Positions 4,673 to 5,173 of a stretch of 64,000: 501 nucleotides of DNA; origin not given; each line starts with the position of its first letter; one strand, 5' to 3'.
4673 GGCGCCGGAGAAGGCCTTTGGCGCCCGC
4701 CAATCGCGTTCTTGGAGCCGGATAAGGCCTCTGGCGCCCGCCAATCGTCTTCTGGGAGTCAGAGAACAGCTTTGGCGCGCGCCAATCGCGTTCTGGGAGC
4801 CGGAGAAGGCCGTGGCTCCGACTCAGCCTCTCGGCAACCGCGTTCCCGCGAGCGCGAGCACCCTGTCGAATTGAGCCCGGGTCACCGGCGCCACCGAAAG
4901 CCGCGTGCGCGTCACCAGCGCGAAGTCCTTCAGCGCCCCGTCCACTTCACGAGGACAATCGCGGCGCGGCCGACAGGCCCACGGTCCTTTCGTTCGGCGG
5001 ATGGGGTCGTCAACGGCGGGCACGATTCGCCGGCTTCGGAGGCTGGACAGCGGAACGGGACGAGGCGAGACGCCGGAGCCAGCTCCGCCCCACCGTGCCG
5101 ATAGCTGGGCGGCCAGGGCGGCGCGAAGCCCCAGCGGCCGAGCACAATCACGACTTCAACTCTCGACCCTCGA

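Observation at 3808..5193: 243-bp direct repeats, one holding a dead copy of the permease start, bracket a ~900-bp noncoding insert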

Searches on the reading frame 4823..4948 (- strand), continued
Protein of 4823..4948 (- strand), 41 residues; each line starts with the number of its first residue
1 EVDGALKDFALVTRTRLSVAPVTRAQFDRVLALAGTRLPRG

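Call 75: find_encoding_contigs(protein=P0145, flank=3000, max_places=4)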
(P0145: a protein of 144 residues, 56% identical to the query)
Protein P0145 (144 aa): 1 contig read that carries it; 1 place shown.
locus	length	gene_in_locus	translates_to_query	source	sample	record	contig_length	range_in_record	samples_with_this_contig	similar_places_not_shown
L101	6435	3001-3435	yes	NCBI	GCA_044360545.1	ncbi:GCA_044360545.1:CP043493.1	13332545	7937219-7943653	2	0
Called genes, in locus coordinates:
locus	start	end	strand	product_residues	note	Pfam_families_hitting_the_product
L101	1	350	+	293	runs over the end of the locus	PF00140:Sigma70_r1_2, PF04542:Sigma70_r2, PF04539:Sigma70_r3 (weak), PF04545:Sigma70_r4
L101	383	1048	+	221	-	PF01564:Spermine_synth (weak)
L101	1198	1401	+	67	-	PF00313:CSD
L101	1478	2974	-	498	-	PF01425:Amidase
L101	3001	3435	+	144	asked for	PF01878:EVE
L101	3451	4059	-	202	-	-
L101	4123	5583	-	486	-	PF00324:AA_permease, PF13520:AA_permease_2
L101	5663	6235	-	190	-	PF13801:Metal_resist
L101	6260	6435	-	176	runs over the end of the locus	-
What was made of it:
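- Tried and rejected: Array as a general feature of myxobacterial EVE genes: no. The Archangium violaceum EVE gene has none (call 75).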

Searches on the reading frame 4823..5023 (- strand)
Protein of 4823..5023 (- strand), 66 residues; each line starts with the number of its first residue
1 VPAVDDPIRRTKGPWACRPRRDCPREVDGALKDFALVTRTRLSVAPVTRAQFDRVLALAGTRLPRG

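Call 36: search_protein_families(library=pfam, proteins=[window:4823-5023:-], max_evalue=1)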
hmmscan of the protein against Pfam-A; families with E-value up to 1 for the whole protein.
window:4823-5023:- (66 aa): 1 family
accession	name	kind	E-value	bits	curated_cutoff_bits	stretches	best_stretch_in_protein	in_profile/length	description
PF01878.24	EVE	-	0.0024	18.3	23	1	30-57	117-144/145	EVE domain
